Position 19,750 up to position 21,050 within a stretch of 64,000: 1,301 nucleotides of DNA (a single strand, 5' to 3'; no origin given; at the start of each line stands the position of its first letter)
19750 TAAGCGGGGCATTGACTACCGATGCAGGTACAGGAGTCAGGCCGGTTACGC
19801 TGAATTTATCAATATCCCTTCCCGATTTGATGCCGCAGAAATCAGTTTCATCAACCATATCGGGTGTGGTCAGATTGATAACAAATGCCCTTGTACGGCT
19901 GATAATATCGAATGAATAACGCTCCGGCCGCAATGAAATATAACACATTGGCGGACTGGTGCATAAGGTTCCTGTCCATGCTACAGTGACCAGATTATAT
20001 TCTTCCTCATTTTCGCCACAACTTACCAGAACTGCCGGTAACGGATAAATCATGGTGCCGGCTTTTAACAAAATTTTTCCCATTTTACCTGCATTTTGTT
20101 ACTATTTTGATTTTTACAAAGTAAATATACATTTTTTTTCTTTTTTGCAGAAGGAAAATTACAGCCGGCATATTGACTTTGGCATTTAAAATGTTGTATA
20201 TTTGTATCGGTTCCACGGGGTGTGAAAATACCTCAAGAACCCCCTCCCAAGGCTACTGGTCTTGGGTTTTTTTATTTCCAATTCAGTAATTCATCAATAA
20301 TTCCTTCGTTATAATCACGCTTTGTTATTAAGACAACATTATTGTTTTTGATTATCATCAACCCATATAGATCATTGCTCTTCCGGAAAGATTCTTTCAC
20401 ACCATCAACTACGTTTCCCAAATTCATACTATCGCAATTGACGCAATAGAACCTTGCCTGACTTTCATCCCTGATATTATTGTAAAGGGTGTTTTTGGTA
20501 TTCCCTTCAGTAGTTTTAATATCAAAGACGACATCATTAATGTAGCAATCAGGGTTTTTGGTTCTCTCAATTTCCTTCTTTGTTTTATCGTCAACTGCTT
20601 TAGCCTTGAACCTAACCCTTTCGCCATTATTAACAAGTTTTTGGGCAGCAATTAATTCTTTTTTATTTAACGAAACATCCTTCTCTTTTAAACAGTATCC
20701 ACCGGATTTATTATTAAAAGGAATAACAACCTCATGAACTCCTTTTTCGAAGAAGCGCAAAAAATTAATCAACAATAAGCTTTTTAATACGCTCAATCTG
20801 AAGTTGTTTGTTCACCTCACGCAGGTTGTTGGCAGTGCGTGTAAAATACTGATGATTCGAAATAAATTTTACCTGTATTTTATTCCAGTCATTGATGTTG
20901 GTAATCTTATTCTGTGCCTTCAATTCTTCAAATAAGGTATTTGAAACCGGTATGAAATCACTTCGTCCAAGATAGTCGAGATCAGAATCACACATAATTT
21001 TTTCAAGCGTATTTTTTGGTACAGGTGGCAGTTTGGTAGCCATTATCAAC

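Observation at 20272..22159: AT-rich two-gene module: nucleotide cyclase fused to a PDE-like HD domain, overlapping a stand-alone PD-(D/E)xK toxin-like ORF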

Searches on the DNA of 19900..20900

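Call 61: search_rna_families(source=window, start=19900, end=20900, threshold=evalue, max_evalue=10)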
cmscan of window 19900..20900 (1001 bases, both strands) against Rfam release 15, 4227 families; matches with E-value up to 10: 6.
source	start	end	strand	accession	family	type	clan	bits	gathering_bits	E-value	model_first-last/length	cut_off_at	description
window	20706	20795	+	RF01203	snR47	Gene; snRNA; snoRNA; CD-box;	CL00051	22.3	61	9.3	1-96/96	no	Small nucleolar RNA snR47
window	20086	20165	+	RF02846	Ref84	Gene; antisense;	-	20.5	52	7.8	1-87/87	no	Enterococcus sRNA 84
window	20646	20682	+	RF01414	Dicty_Class_I_RNA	Gene;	-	16.9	41.5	4.7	11-48/56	no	Class I RNA from Dictyostelium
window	20742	20803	+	RF00287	SNORD44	Gene; snRNA; snoRNA; CD-box;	CL00060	16.3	40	2.3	1-61/61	no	Small nucleolar RNA SNORD44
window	20542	20601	-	RF00357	snoR44_J54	Gene; snRNA; snoRNA; CD-box;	CL00069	16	48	7.9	1-97/97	no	Small nucleolar RNA R44/J54/Z268 family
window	20223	20275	+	RF02399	NsiR1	Gene; sRNA;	-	14.4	39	7.4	1-60/60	no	Nitrogen stress-induced RNA 1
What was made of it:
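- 20209..20273 (+): Predicted small RNA of about 65 nt (5' end not mapped): 5' hairpin 20209-20241, terminator hairpin 20246-20266, U-run 20267-20273. The U-run overlaps the complement of the toxin stop codon (20272-20274). No Rfam family matches (call 61).
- Tried and rejected: Rfam at a permissive E-value over 19900-20900: nothing meaningful (call 61).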
